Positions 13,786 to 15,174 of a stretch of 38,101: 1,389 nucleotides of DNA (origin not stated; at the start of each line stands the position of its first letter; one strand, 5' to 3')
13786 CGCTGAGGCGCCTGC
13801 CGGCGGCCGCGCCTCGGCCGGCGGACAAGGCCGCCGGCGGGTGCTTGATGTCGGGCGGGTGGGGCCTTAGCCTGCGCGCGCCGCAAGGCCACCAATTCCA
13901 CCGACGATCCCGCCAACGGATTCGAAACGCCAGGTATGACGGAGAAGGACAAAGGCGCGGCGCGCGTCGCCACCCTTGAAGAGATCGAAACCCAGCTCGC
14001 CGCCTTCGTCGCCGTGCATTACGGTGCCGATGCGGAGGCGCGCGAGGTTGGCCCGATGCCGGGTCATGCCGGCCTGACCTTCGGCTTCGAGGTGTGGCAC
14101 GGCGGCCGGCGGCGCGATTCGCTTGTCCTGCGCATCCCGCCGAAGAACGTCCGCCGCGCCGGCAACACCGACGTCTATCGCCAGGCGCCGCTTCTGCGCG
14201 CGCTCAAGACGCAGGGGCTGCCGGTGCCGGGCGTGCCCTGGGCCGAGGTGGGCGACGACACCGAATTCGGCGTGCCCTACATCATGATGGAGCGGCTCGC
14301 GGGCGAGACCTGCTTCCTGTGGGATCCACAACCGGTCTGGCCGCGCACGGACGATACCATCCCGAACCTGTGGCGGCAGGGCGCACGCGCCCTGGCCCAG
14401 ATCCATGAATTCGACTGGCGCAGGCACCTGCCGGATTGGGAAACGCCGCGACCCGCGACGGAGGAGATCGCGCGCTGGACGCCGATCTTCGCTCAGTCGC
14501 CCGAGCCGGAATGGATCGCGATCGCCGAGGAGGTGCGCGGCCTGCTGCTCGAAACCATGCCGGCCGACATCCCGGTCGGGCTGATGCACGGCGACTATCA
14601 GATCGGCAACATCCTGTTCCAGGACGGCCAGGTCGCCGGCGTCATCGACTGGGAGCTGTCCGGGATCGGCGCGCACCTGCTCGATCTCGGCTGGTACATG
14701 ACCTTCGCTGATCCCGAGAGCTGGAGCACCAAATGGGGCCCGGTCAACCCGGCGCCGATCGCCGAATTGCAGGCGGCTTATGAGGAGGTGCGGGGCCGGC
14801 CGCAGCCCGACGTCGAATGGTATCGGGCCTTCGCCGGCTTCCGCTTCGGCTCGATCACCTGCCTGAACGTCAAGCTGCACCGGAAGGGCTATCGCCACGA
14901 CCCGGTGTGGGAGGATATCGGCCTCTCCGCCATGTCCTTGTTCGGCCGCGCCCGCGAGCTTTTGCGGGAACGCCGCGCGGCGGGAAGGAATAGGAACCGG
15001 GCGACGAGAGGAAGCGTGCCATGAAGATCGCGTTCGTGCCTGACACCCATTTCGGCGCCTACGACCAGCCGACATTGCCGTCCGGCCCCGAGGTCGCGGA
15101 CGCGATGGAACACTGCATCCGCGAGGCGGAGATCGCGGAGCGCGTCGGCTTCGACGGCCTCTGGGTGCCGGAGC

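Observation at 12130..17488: Split ACAD10/11- (LvaA/LvaC/LvaD-) like 4-hydroxyacyl-CoA kinase / phospho-eliminating ACAD cluster with two embedded luciferase-like oxidoreductases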

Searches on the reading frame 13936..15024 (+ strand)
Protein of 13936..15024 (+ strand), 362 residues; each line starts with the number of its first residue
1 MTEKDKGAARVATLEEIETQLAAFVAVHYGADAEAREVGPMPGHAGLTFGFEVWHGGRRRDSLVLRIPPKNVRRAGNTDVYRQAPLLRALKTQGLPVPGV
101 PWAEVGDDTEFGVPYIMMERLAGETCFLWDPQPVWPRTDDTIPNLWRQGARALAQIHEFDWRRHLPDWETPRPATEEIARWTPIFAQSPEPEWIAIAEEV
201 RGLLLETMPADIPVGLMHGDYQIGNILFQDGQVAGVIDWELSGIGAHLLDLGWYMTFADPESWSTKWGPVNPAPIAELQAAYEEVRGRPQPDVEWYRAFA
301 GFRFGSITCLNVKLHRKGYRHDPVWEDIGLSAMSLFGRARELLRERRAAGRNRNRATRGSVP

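Call 3: search_protein_families(library=pfam, proteins=[window:13936-15024:+])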
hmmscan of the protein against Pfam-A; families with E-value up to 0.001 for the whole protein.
window:13936-15024:+ (362 aa): 1 family
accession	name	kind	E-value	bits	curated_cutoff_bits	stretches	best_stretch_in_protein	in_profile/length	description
PF01636.29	APH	-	5.4e-28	98.8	23.2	1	52-288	15-233/239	Phosphotransferase enzyme family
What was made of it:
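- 13936..15024 (+): APH-fold kinase of a third, uncharacterised ACAD-partnered clade, a putative hydroxyacyl-CoA kinase. PF01636 (call 3).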

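Call 4: search_protein_families(library=ncbifam, proteins=[window:13936-15024:+])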
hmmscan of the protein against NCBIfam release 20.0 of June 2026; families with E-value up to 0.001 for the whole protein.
window:13936-15024:+ (362 aa): 4 families
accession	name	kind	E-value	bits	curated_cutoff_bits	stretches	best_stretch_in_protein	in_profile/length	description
NF033068.1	APH_3p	equivalog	3.3e-08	33.4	205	1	57-252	31-213/255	APH(3') family aminoglycoside O-phosphotransferase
NF003558.0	PRK05231.1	equivalog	8.3e-06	25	271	1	150-286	121-256/322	homoserine kinase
NF033059.2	APH_3p_I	exception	0.00018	21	400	1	213-251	187-225/267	APH(3')-I family aminoglycoside O-phosphotransferase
TIGR00938.1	thrB_alt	equivalog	0.00046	19.6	255.9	1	205-251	178-224/307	homoserine kinase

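Call 9: search_solved_structures(query=window:13936-15021:+, max_evalue=0.001, show_alignments=2)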
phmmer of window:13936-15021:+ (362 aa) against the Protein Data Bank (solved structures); distinct sequences matched with E-value up to 0.001: 6.
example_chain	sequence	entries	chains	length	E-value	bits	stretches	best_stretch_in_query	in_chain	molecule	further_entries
9o56_A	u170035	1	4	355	3.8e-16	62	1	15-323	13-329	Aminoglycoside phosphotransferase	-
3dxp_A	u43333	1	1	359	9.5e-12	47.6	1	80-307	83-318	putative acyl-CoA dehydrogenase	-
9fsg_A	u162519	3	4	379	8.7e-09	37.8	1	14-306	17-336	Aminoglycoside phosphotransferase-like protein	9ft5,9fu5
3ats_A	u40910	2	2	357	1.5e-08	37.1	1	213-306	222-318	Putative uncharacterized protein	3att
8v3v_A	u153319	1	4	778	3.9e-07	32.4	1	64-256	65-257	Acyl-Coenzyme A dehydrogenase family, member 11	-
8v3u_A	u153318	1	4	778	5.1e-06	28.7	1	64-256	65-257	Acyl-Coenzyme A dehydrogenase family, member 11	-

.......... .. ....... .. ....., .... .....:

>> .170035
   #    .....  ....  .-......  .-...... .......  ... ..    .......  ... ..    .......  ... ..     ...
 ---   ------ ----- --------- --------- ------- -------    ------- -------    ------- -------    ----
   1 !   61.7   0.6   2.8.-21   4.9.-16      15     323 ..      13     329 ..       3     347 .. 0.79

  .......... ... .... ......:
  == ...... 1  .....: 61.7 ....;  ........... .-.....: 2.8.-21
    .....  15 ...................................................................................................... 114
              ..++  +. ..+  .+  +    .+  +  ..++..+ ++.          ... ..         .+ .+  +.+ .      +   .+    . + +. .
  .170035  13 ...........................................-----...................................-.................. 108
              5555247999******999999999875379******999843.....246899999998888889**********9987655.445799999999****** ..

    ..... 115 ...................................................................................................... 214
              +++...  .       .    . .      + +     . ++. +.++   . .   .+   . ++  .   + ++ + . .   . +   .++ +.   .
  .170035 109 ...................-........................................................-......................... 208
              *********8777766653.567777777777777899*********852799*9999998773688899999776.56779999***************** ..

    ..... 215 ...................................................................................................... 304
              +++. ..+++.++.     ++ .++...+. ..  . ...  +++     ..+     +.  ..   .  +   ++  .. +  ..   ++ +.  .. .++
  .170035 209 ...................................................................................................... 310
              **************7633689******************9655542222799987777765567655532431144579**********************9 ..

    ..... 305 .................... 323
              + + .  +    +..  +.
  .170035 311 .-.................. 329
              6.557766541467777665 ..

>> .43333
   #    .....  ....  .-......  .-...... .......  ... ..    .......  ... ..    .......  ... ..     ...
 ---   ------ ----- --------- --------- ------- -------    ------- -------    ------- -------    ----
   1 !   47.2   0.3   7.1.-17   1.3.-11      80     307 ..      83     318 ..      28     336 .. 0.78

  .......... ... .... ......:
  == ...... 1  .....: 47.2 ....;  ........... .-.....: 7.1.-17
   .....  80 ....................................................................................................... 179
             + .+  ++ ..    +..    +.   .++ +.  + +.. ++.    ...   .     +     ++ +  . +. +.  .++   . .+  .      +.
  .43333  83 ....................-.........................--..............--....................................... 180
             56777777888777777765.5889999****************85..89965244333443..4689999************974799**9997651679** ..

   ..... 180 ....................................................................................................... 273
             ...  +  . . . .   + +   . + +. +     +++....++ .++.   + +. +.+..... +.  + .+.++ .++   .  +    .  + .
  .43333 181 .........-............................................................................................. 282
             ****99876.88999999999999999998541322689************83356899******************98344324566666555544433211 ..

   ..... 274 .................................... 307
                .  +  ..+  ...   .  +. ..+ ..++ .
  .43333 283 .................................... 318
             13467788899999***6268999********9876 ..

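Call 22: find_related_loci(query=window:13936-15021:+, collection=metagenome_contigs, flank=8000)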
Query window:13936-15021:+ (362 aa) in metagenome_contigs; peptide patterns used: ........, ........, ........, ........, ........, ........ (x = any residue, [..] = any of these).
31 stretches matched a pattern, but none encodes a relative of the query by tblastn (E <= 1e-3).
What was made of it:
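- Tried and rejected: First metagenome scan with the kinase alone found nothing (call 22).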

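Call 23: find_homologous_proteins(query=window:13936-15021:+, max_evalue=1e-10)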
Query window:13936-15021:+ (362 aa): 632 proteins with E <= 1e-10 among 8000 candidates; the best 120 are listed.
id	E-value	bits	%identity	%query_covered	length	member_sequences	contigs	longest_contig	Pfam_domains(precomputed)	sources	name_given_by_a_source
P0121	1.2e-227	773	94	93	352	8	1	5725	PF01636.30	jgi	jgi:aminoglycoside phosphotransferase (APT) family kinase protein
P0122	4.3e-175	600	72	97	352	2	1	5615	PF01636.30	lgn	-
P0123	1.6e-164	565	69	97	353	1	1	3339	PF01636.30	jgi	jgi:aminoglycoside phosphotransferase (APT) family kinase protein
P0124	2.1e-158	545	68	95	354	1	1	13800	PF01636.30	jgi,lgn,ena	-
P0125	1.0e-150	520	65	96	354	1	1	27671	PF01636.30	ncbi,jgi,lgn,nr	ncbi:MAG: hypothetical protein JWR85_2627 [Marmoricola sp.]|jgi:aminoglycoside phosphotransferase (A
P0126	9.4e-147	507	63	95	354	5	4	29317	PF01636.30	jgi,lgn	jgi:aminoglycoside phosphotransferase (APT) family kinase protein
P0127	1.5e-143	496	63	95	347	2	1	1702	PF01636.30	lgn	-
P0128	2.1e-143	496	63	95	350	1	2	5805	PF01636.30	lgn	-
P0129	1.2e-142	493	62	93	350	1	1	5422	PF01636.30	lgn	-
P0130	5.7e-142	491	63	94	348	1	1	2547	PF01636.30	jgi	jgi:aminoglycoside phosphotransferase (APT) family kinase protein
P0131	2.4e-141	489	61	95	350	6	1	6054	PF01636.30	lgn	-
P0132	1.8e-140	486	61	93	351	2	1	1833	PF01636.30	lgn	-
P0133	2.1e-140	486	62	94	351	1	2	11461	PF01636.30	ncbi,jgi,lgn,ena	-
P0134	1.2e-139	484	61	95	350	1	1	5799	PF01636.30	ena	-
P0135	1.2e-139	484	60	97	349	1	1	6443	PF01636.30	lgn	-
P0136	3.3e-139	482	60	96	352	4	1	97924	PF01636.30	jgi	-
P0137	4.9e-139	482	61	96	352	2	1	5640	PF01636.30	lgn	-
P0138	1.9e-135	470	62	93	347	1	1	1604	PF01636.30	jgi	-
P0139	2.8e-122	426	57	92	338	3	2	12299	PF01636.30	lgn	-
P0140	1.0e-119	418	57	92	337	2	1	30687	PF01636.30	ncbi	-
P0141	4.4e-119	416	54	93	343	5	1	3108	PF01636.30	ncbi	-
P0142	7.1e-119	415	55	91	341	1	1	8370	PF01636.30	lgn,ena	-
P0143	2.5e-117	410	56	91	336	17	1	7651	PF01636.30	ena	-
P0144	3.8e-115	403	55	91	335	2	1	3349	PF01636.30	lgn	-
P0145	5.3e-115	402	55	93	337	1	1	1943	PF01636.30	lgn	-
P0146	6.7e-115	402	54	91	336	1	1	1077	PF01636.30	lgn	-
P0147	9.9e-115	402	54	92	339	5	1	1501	PF01636.30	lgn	-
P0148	1.3e-114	401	53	93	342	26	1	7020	PF01636.30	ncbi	-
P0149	1.4e-114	401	54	92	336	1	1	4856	PF01636.30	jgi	jgi:aminoglycoside phosphotransferase (APT) family kinase protein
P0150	4.1e-114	399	55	92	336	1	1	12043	PF01636.30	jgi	-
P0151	5.0e-114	399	53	92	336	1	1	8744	PF01636.30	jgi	jgi:aminoglycoside phosphotransferase (APT) family kinase protein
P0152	5.9e-114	399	55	91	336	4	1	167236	PF01636.30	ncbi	ncbi:MAG: phosphotransferase family protein [Gammaproteobacteria bacterium]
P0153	7.1e-114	399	54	92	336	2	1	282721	PF01636.30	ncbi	-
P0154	4.3e-113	396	54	92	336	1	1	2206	PF01636.30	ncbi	-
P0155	8.1e-113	395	53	92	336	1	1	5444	PF01636.30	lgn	-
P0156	2.0e-112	394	54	91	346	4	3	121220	PF01636.30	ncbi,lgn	-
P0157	2.7e-112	394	53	91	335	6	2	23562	PF01636.30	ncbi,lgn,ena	-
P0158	4.7e-112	393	54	91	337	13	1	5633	PF01636.30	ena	-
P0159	4.8e-112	393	53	92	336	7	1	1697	PF01636.30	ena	-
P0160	1.1e-111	391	53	91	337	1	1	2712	PF01636.30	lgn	-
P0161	2.0e-111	391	52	91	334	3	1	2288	PF01636.30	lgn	-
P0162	2.2e-111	391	53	91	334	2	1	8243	PF01636.30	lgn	-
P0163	2.8e-111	390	53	92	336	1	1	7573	PF01636.30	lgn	-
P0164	3.1e-111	390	54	91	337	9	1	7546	PF01636.30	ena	-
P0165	3.8e-111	390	52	92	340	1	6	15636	PF01636.30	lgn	-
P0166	6.8e-111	389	53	92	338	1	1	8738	PF01636.30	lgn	-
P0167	7.8e-111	389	54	91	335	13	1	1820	PF01636.30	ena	-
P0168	2.4e-110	387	53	92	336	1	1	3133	PF01636.30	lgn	-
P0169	2.7e-110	387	51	92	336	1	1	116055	PF01636.30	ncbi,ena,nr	ncbi:MAG: phosphotransferase family protein [Gammaproteobacteria bacterium]|nr:phosphotransferase fa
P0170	3.4e-110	387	53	92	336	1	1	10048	PF01636.30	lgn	-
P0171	5.4e-110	386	52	93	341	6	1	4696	PF01636.30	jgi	-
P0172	6.2e-110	386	55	90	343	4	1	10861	PF01636.30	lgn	-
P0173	7.3e-110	385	52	92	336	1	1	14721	PF01636.30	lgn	-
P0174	7.4e-110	385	54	92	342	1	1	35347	PF01636.30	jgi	jgi:aminoglycoside phosphotransferase (APT) family kinase protein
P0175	8.1e-110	385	53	92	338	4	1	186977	PF01636.30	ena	-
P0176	1.3e-109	385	52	93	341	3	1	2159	PF01636.30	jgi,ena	-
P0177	3.5e-109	383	52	91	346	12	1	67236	PF01636.30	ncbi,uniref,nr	ncbi:phosphotransferase family protein [Salinisphaera sp. P385]|uniref:Phosphotransferase family pro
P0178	3.8e-109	383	51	92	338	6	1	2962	PF01636.30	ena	-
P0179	1.1e-108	382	53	90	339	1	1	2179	PF01636.30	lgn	-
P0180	1.5e-108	381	52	92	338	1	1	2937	PF01636.30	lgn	-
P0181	2.2e-108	381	50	91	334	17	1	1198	PF01636.30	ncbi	-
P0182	2.3e-108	381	51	92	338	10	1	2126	PF01636.30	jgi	jgi:aminoglycoside phosphotransferase (APT) family kinase protein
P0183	2.8e-108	380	52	92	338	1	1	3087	PF01636.30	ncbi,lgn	-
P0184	2.9e-108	380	54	92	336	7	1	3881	PF01636.30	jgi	-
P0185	4.4e-108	380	52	92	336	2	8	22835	PF01633.27,PF01636.30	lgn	-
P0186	6.6e-108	379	52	92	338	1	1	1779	PF01636.30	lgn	-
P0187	6.8e-108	379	52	92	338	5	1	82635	PF01636.30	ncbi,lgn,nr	ncbi:MAG: phosphotransferase family protein [Gammaproteobacteria bacterium]|nr:phosphotransferase fa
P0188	7.2e-108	379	52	93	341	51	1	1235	PF01636.30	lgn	-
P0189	9.1e-108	379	51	91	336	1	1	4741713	PF01636.30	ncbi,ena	-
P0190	2.2e-107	377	52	91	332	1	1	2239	PF01636.30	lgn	-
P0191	3.5e-107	377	51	91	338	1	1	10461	PF01636.30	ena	-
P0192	3.9e-107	377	52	91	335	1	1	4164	PF01636.30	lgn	-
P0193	4.1e-107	376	54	93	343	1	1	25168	PF01636.30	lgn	-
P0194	4.1e-107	376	52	92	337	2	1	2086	PF01636.30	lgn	-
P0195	6.6e-107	376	52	91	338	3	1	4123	PF01636.30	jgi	jgi:aminoglycoside phosphotransferase (APT) family kinase protein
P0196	1.2e-106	375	54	90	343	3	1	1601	PF01636.30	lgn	-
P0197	1.7e-106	374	52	91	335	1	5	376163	PF01636.30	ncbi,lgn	-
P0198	2.4e-106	374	50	92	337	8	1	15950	PF01636.30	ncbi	-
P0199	3.0e-106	374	53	91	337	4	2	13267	PF01636.30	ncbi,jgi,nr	ncbi:MAG: phosphotransferase family protein [Rhodospirillales bacterium]|nr:phosphotransferase famil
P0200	3.1e-106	374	51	89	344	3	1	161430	PF01636.30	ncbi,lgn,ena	-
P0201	3.6e-106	373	50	91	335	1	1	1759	PF01636.30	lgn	-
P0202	5.1e-106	373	50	91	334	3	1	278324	PF01636.30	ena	-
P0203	5.4e-106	373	52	91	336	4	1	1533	PF01636.30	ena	-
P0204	5.5e-106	373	51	91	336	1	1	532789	PF01636.30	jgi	jgi:aminoglycoside phosphotransferase (APT) family kinase protein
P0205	6.2e-106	373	51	91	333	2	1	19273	PF01636.30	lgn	-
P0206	6.6e-106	372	50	91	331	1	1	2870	PF01636.30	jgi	jgi:aminoglycoside phosphotransferase (APT) family kinase protein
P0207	7.2e-106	372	53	90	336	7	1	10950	PF01636.30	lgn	-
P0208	1.0e-105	372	51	92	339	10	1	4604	PF01636.30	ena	-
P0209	1.1e-105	372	52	92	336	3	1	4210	PF01636.30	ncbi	-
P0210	1.1e-105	372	50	92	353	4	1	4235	PF01636.30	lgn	-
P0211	1.1e-105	372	51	91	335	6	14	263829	PF01636.30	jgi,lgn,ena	-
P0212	1.3e-105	372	53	91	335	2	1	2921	PF01636.30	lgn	-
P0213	1.7e-105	371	52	91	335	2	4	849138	PF01636.30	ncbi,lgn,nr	ncbi:MAG: phosphotransferase family protein [Gammaproteobacteria bacterium]|nr:phosphotransferase fa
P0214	1.7e-105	371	52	91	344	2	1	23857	PF01636.30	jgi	jgi:aminoglycoside phosphotransferase (APT) family kinase protein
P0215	2.1e-105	371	50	91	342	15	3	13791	PF01636.30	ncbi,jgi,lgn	-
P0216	2.2e-105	371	51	91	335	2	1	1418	PF01636.30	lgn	-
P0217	2.6e-105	370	52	91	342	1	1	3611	PF01636.30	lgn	-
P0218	2.8e-105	370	50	91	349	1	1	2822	PF01636.30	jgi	jgi:aminoglycoside phosphotransferase (APT) family kinase protein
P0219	3.0e-105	370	51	93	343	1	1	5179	PF01636.30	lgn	-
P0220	7.9e-105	369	50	91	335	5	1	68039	PF01636.30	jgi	-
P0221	9.1e-105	369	53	90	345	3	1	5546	PF01636.30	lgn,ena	-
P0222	1.6e-104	368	50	91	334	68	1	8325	PF01636.30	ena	-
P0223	1.6e-104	368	51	91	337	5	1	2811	PF01636.30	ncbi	-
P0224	2.4e-104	367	51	91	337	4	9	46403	PF01636.30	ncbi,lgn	-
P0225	3.5e-104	367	53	92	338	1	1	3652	PF01636.30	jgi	jgi:aminoglycoside phosphotransferase (APT) family kinase protein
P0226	3.7e-104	367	47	95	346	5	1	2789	PF01636.30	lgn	-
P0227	4.2e-104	367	52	91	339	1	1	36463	PF01636.30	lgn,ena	-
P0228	4.2e-104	367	49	95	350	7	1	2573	PF01636.30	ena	-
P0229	5.0e-104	366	50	92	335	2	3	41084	PF01636.30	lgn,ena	-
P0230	5.9e-104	366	49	91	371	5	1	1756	PF01636.30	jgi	jgi:aminoglycoside phosphotransferase (APT) family kinase protein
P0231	5.9e-104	366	53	91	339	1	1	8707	PF01636.30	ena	-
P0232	6.1e-104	366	53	92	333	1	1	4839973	PF01636.30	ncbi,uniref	ncbi:phosphotransferase family protein [Zavarzinia sp. CC-PAN008]|uniref:phosphotransferase family p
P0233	7.7e-104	366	52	92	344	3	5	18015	PF01636.30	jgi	-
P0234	8.1e-104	366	47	94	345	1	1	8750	PF01636.30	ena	-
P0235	8.9e-104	365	51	91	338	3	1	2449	PF01636.30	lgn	-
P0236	1.1e-103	365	51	91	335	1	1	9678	PF01636.30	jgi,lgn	-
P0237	1.5e-103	365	51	93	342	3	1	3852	PF01636.30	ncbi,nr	ncbi:MAG: phosphotransferase family protein [Salinisphaera sp.]|nr:phosphotransferase family protein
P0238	1.8e-103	364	50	91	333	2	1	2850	PF01636.30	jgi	jgi:aminoglycoside phosphotransferase (APT) family kinase protein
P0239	1.8e-103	364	51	90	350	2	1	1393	PF19974.6,PF01636.30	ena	-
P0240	1.9e-103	364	51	91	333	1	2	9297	PF01636.30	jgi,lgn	-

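Call 24: find_encoding_contigs(protein=P0121, flank=8000, max_places=2)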
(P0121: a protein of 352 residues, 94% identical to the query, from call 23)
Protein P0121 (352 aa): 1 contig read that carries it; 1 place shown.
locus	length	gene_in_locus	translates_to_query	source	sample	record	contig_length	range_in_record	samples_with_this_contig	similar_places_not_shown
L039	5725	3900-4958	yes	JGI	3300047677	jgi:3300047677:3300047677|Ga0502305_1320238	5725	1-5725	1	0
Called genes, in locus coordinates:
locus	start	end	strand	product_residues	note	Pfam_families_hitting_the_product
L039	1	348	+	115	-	PF01925:TauE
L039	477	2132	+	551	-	PF00743:FMO-like, PF01266:DAO (faint), PF07992:Pyr_redox_2, PF13450:NAD_binding_8, PF13454:NAD_binding_9 (faint), PF13738:Pyr_redox_3 (faint), PF13434:Lys_Orn_oxgnase (weak)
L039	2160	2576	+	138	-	PF07858:LEH, PF12680:SnoaL_2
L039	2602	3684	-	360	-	PF12625:Arabinose_bd, PF00165:HTH_AraC (faint), PF12833:HTH_18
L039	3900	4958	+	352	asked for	PF01636:APH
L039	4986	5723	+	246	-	?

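Call 25: find_encoding_contigs(protein=P0124, flank=10000, max_places=2)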
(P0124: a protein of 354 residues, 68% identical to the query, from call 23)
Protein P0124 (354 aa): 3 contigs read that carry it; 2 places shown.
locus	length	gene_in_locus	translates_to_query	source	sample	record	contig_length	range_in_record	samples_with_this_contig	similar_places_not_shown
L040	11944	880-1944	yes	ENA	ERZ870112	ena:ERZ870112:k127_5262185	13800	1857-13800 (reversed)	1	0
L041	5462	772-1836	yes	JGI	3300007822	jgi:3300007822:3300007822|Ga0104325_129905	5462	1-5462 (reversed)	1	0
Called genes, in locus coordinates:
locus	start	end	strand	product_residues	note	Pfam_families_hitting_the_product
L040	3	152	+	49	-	?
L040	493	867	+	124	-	-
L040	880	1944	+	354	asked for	PF01636:APH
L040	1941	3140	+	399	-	PF02771:Acyl-CoA_dh_N, PF02770:Acyl-CoA_dh_M, PF00441:Acyl-CoA_dh_1, PF08028:Acyl-CoA_dh_2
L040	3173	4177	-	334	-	PF08240:ADH_N, PF00107:ADH_zinc_N (weak)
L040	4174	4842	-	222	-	-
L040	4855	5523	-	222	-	PF00440:TetR_N, PF17932:TetR_C_24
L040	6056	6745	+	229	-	PF01609:DDE_Tnp_1 (weak)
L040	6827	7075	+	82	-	-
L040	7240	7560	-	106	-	-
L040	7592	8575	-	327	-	PF03308:MeaB, PF00009:GTP_EFTU (faint), PF02492:cobW (faint)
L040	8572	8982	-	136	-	PF02310:B12-binding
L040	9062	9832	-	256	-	PF00378:ECH_1, PF16113:ECH_2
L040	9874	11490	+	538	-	PF01642:MM_CoA_mutase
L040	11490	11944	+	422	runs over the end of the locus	PF02515:CoA_transf_3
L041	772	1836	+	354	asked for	PF01636:APH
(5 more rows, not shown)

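Call 26: find_encoding_contigs(protein=P0125, flank=10000, max_places=2)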
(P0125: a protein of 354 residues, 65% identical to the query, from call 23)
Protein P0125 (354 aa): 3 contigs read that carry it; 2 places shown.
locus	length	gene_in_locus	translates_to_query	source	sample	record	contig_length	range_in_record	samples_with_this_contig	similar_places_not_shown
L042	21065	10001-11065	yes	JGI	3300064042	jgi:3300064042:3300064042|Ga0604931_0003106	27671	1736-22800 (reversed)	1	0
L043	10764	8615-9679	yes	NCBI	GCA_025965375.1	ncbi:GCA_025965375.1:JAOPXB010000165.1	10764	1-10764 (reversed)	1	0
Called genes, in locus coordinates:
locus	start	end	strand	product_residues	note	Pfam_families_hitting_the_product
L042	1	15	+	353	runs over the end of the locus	PF13407:Peripla_BP_4, PF13377:Peripla_BP_3 (faint), PF13458:Peripla_BP_6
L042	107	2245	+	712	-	PF02653:BPD_transp_2, PF20067:SSL_N, PF08450:SGL, PF03088:Str_synth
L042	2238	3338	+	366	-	-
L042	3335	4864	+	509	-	PF00005:ABC_tran, PF13304:AAA_21 (faint), PF00005:ABC_tran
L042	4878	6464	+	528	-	PF00501:AMP-binding, PF13193:AMP-binding_C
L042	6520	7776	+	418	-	PF02771:Acyl-CoA_dh_N (weak), PF02770:Acyl-CoA_dh_M, PF00441:Acyl-CoA_dh_1, PF08028:Acyl-CoA_dh_2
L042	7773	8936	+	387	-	PF00108:Thiolase_N, PF02803:Thiolase_C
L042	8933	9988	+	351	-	PF01636:APH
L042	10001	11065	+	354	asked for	PF01636:APH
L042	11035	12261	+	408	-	PF02771:Acyl-CoA_dh_N, PF02770:Acyl-CoA_dh_M, PF00441:Acyl-CoA_dh_1, PF08028:Acyl-CoA_dh_2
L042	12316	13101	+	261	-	PF00440:TetR_N, PF17932:TetR_C_24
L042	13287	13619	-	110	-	PF00106:adh_short, PF13561:adh_short_C2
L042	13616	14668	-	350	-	PF08240:ADH_N, PF16912:Glu_dehyd_C (weak), PF00107:ADH_zinc_N, PF13602:ADH_zinc_N_2 (weak)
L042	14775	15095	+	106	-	PF02780:Transketolase_C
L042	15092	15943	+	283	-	PF00378:ECH_1, PF16113:ECH_2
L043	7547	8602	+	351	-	PF01636:APH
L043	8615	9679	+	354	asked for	PF01636:APH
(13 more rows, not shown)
